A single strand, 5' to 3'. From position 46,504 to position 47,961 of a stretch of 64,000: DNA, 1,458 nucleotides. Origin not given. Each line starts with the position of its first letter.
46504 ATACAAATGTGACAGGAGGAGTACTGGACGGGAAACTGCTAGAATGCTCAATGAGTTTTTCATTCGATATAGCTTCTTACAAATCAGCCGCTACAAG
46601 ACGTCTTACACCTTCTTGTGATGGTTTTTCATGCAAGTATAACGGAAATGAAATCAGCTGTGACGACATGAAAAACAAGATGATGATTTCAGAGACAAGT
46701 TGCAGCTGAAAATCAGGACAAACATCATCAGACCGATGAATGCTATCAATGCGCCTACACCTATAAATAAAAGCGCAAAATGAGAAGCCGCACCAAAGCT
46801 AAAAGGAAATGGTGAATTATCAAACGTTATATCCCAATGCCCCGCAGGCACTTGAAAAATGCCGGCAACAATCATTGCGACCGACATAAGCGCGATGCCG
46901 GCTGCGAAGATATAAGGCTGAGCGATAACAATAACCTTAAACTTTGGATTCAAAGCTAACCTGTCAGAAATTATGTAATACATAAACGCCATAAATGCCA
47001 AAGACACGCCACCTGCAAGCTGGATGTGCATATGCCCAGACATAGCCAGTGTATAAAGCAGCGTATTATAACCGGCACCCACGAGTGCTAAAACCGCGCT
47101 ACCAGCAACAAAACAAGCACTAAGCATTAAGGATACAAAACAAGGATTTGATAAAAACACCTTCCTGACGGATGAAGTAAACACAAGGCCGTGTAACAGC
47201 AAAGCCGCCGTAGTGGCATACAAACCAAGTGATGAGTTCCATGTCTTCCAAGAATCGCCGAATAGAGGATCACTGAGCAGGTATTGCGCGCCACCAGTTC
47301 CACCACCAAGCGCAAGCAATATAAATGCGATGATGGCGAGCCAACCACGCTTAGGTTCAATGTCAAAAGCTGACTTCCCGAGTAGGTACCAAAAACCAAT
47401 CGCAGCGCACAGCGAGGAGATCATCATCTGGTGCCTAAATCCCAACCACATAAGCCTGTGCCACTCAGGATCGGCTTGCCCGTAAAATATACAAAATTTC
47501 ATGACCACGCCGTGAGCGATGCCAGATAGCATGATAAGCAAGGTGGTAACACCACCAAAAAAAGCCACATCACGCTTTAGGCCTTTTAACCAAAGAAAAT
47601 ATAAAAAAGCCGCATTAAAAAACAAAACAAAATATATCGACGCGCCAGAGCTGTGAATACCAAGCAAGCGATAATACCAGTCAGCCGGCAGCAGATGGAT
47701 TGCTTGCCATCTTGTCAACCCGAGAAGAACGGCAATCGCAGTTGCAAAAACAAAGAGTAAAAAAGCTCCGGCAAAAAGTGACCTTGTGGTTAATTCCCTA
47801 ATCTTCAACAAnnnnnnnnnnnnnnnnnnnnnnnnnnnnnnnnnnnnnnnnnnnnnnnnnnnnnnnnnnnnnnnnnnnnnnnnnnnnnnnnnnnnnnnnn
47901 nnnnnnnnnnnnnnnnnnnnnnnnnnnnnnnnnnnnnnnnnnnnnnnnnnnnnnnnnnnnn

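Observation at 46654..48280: Minimal CuA cupredoxin plus a 10-TM COX1-like protein lacking the canonical CuB helix-VI signature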

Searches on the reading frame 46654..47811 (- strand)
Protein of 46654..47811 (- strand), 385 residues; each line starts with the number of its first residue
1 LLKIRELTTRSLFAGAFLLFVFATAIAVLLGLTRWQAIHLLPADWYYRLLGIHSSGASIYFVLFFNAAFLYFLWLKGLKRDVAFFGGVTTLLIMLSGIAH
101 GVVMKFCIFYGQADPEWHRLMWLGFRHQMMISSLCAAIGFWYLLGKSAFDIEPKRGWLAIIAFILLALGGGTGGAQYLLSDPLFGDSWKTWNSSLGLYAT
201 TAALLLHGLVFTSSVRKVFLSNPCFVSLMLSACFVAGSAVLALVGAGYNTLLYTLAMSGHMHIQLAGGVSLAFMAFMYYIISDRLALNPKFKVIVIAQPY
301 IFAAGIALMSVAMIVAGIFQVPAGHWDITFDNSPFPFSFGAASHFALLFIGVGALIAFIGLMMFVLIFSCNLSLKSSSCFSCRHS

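Call 3: search_protein_families(library=pfam, proteins=[window:46654-47811:-], max_evalue=1)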
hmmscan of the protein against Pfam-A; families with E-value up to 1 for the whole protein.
window:46654-47811:- (385 aa): 1 family
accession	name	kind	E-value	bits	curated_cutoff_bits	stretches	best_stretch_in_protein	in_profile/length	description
PF00115.25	COX1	-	1.1e-06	28.2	34.8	2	87-328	166-413/436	Cytochrome C and Quinol oxidase polypeptide I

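Call 4: search_protein_families(library=ncbifam, proteins=[window:46654-47811:-], max_evalue=1)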
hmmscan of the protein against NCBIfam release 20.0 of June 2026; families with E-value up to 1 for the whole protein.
window:46654-47811:- (385 aa): 0 families

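Call 5: find_homologous_proteins(query=window:46654-47811:-)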
Query window:46654-47811:- (385 aa): 322 proteins with E <= 0.001 among 8000 candidates; the best 120 are listed.
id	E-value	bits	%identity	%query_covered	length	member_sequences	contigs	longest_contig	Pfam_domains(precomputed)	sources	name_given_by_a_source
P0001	3.3e-247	838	100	100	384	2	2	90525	PF00115.26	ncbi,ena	ncbi:MAG: hypothetical protein AABZ06_13115 [Bdellovibrionota bacterium]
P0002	9.1e-49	185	34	66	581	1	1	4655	PF00115.26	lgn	-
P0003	6.1e-48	182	33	74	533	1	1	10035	PF00115.26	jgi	jgi:cytochrome c oxidase subunit 1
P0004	5.1e-47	179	35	66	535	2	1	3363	PF00115.26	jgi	jgi:cytochrome c oxidase subunit 1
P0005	6.2e-47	179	33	74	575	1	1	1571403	PF00115.26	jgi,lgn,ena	-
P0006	7.8e-47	178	35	66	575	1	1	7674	PF00115.26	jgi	-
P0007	5.4e-46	176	34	66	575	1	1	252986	PF00115.26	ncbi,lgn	-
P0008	5.8e-46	175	35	65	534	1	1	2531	PF00115.26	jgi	jgi:cytochrome c oxidase subunit I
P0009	1.0e-45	175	32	86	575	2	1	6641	PF00115.26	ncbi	-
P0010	1.7e-45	174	31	74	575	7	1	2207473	PF00115.26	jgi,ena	-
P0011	1.8e-45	174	32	75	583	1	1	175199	PF00115.26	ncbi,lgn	-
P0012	5.6e-45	172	34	66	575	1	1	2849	PF00115.26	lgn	-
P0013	6.7e-45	172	33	66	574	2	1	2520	PF00115.26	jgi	jgi:cytochrome c oxidase subunit 1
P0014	8.1e-45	172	31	75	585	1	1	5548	PF00115.26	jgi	jgi:cytochrome c oxidase subunit 1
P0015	1.4e-44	171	33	65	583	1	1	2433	PF00115.26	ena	-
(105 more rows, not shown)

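Call 6: find_encoding_contigs(protein=window:46654-47811:-, flank=10000)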
Protein window:46654-47811:- (385 aa): 2 contigs read that carry it; 2 places shown.
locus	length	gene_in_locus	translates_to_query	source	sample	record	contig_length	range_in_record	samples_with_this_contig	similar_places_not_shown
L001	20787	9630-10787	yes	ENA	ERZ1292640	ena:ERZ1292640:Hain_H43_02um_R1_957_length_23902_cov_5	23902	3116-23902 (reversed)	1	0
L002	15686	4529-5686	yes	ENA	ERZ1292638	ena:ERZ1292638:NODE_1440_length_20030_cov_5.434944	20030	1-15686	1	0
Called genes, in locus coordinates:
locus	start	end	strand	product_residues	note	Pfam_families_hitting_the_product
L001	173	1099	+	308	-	PF04055:Radical_SAM, PF13353:Fer4_12 (weak), PF06463:Mob_synth_C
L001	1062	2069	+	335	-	PF01967:MoaC, PF00994:MoCF_biosynth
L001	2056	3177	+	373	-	PF16983:MFS_MOT1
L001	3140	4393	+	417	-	PF03453:MoeA_N, PF00994:MoCF_biosynth, PF03454:MoeA_C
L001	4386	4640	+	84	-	PF02597:ThiS (weak)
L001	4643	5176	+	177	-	PF02391:MoaE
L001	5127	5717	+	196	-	PF12804:NTP_transf_3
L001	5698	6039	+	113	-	-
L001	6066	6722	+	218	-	PF01656:CbiA (weak), PF13500:AAA_26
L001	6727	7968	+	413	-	PF00202:Aminotran_3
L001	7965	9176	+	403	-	PF00155:Aminotran_1_2, PF01041:DegT_DnrJ_EryC1 (weak), PF01053:Cys_Met_Meta_PP (weak)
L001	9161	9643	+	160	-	-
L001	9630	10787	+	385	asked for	PF00115:COX1 (faint)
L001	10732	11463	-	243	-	-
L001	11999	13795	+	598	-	-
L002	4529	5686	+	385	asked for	PF00115:COX1 (faint)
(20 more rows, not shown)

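Call 7: search_solved_structures(query=window:46654-47811:-, max_evalue=10, show_alignments=2)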
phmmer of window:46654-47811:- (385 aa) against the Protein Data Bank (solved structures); distinct sequences matched with E-value up to 10: 1.
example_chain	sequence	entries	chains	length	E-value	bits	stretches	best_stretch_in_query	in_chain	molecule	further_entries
7chk_C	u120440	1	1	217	0.59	12.4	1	183-286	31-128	VP25 protein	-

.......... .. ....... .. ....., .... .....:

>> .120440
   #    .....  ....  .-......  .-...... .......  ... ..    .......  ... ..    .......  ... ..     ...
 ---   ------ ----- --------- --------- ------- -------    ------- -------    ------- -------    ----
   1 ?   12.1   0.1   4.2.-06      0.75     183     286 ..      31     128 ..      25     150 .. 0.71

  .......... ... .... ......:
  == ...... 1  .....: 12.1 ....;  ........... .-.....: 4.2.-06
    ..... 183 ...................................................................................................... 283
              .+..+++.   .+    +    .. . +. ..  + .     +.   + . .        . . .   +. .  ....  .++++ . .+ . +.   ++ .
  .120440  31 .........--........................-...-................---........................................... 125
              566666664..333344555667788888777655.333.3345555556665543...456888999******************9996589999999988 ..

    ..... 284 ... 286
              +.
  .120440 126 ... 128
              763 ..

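Call 8: search_solved_structures(query=P0005, max_evalue=0.001, show_alignments=1)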
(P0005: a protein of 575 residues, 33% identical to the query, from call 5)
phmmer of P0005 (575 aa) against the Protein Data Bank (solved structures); distinct sequences matched with E-value up to 0.001: 27.
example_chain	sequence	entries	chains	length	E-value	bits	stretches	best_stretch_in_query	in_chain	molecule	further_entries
7deg_A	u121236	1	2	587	1.5e-46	162.5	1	60-501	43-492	Cytochrome c oxidase subunit I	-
4gp4_A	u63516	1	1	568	3.8e-41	144.7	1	59-480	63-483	Cytochrome c oxidase subunit 1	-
4g71_A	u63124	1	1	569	5.1e-41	144.2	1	59-480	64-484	Cytochrome c oxidase subunit 1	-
4g72_A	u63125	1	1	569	7.4e-41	143.7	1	59-480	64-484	Cytochrome c oxidase subunit 1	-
4g70_A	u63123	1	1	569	8.6e-41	143.5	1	59-480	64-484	Cytochrome c oxidase subunit 1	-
1ehk_A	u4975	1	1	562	8.9e-41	143.4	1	59-480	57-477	BA3-TYPE CYTOCHROME-C OXIDASE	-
1xme_A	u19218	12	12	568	9.2e-41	143.4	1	59-480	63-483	Cytochrome c oxidase polypeptide I | Cytochrome c oxidase subunit 1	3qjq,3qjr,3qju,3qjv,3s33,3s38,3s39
3s8f_A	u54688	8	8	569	9.3e-41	143.4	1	59-480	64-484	Cytochrome c oxidase subunit 1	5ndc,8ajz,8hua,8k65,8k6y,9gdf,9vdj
4g7r_A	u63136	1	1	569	9.5e-41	143.3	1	59-480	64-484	Cytochrome c oxidase subunit 1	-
2qpd_A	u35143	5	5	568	1.2e-40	143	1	59-480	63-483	Cytochrome c oxidase subunit 1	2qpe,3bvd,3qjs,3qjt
4g7q_A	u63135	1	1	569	1.4e-40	142.8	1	59-480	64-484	Cytochrome c oxidase subunit 1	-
3eh3_A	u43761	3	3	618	1.4e-40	142.8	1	59-480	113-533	Cytochrome c oxidase subunit 1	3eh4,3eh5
3s8g_A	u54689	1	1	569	1.4e-40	142.8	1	59-480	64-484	Cytochrome c oxidase subunit 1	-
4g7s_A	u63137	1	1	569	1.9e-40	142.3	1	59-480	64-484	Cytochrome c oxidase subunit 1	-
4fa7_A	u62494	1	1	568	2.2e-40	142.2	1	59-480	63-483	Cytochrome c oxidase subunit 1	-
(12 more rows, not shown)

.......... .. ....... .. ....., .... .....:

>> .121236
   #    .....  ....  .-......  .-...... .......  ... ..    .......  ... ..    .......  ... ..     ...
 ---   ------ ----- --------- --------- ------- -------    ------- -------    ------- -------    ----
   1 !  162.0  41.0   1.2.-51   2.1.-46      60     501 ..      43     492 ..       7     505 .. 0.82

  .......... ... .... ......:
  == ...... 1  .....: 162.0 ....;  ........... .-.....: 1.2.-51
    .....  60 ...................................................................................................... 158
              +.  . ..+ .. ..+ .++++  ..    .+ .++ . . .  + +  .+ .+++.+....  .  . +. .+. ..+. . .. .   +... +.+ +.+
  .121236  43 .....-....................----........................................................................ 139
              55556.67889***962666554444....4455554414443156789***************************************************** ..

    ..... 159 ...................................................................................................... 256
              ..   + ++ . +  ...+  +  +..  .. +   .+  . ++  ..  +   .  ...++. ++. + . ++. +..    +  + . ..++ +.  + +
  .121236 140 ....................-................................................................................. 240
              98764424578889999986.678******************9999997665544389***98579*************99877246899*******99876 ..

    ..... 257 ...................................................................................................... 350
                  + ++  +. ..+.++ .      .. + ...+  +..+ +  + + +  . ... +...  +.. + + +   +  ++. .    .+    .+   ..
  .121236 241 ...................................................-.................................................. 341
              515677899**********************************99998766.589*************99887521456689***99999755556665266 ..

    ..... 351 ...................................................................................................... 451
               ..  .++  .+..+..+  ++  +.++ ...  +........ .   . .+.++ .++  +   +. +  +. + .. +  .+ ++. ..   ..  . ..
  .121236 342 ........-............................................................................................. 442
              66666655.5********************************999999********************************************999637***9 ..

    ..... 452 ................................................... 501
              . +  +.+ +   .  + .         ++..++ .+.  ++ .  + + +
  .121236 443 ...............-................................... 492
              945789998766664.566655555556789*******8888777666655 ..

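Call 16: search_protein_representatives(protein=window:46654-47811:-)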
Query: 385 residues. Proteins with E-value up to 0.001 (for the whole library): 166; up to 1e-10: 23; up to 1e-30: 2. The best 150 are listed.
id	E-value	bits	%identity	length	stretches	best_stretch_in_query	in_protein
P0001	1.0e-247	837.9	100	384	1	2-385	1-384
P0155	8.5e-45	169.9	36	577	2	83-368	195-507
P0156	1.3e-21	93.6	30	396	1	111-367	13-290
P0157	2.2e-18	83.0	36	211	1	222-369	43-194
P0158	3.2e-17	79.2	39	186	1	254-370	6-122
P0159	9.3e-16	74.4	37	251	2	222-334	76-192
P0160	1.3e-15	73.9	29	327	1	132-360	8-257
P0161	1.9e-15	73.3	36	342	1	173-335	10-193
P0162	5.7e-15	71.8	39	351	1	215-367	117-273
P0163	5.8e-15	71.7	34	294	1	215-368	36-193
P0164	1.3e-13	67.3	41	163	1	253-367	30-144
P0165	1.1e-12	64.2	40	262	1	237-367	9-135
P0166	1.5e-12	63.8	37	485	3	159-213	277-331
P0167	1.6e-12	63.7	31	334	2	82-217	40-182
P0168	3.1e-12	62.8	31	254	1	213-365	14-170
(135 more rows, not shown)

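Call 32: find_related_loci(query=A1, collection=genome_contigs, flank=6000)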
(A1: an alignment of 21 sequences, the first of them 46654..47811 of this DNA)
Query A1 (385 aa) in genome_contigs; peptide patterns used: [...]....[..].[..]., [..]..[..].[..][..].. (x = any residue, [..] = any of these).
600 stretches matched a pattern (row limit reached: there are more); 587 encode a relative of the query (tblastn E <= 1e-3); the best 80 are kept; 80 distinct loci.
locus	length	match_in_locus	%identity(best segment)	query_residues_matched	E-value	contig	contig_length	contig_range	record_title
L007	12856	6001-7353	36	26-367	8e-47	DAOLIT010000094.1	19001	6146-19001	MAG TPA_asm: Pseudomonadota bacterium isolate AMR_MDS_0291 NODE_401_length_19001_cov_13.684313, whole genome shotgun seq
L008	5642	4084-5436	32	26-367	2e-45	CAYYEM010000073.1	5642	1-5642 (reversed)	MAG TPA_asm: uncultured Pseudomonadota bacterium isolate binchicken_co105_427 genome assembly, contig: NODE_19337_length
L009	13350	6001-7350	31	27-367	3e-43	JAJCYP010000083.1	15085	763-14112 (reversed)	MAG: Bacteroidota bacterium isolate OFTM201 OFTM201_82, whole genome shotgun sequence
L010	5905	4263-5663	35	10-367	1e-43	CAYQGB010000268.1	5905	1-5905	MAG TPA_asm: uncultured Calditrichaceae bacterium isolate SRP162660_co2_186 genome assembly, contig: NODE_10920_length_5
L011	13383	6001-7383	31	33-384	2e-42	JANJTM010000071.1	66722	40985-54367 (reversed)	MAG: Rhodothermales bacterium isolate RX1_metabat.bin.83 RX1_k141_688616, whole genome shotgun sequence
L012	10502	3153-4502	31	27-367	6e-42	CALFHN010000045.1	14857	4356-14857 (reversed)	MAG TPA_asm: uncultured Bacteroidetes bacterium isolate ERR2206786_bin.62_CONCOCT_v1.1_MAG genome assembly, contig: ERZ8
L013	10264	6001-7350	31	27-367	6e-42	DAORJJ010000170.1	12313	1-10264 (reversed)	MAG TPA_asm: Polyangiaceae bacterium isolate AMR_MDS_5554 NODE_1115_length_12313_cov_5.602545, whole genome shotgun sequ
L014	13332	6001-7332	29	1-367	2e-42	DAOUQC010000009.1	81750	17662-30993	MAG TPA_asm: Verrucomicrobiota bacterium isolate CSMAG_116 CSMAG_116_k141_15370_length_81750_cov_52.1009, whole genome s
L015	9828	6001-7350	33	27-367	3e-41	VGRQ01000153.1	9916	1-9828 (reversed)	MAG: Deltaproteobacteria bacterium isolate M_DeepCast_65m_m2_104 M_DeepCast_65m_m2_104_Ga0194120_10012563, whole genome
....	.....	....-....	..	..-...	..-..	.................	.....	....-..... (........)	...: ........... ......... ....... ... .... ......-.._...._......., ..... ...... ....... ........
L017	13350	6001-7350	35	27-367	4e-41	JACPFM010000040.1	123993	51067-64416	MAG: Deltaproteobacteria bacterium isolate NC_groundwater_361_Ag_B-0.1um_71_13 GD18-4_B1_scaffold_158492, whole genome s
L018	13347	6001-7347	31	27-366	1e-40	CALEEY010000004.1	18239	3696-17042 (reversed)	MAG TPA_asm: uncultured Bacteroidetes bacterium isolate ERR2206758_bin.61_CONCOCT_v1.1_MAG genome assembly, contig: ERZ8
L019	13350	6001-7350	33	27-367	3e-40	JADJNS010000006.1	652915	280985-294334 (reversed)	MAG: Archangiaceae bacterium isolate EsbW_18-Q3-R4-48_MAXAC.252 tig00003489-10-6524540, whole genome shotgun sequence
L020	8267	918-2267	33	27-367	2e-40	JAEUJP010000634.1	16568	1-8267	MAG: Myxococcaceae bacterium isolate new MAG-72 k141_3924303, whole genome shotgun sequence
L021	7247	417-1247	34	112-367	6e-40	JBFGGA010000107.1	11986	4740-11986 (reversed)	MAG: Myxococcota bacterium isolate Mix_sand02.2020.12.G.56 k141_500745_length_11986_cov_19.9882, whole genome shotgun se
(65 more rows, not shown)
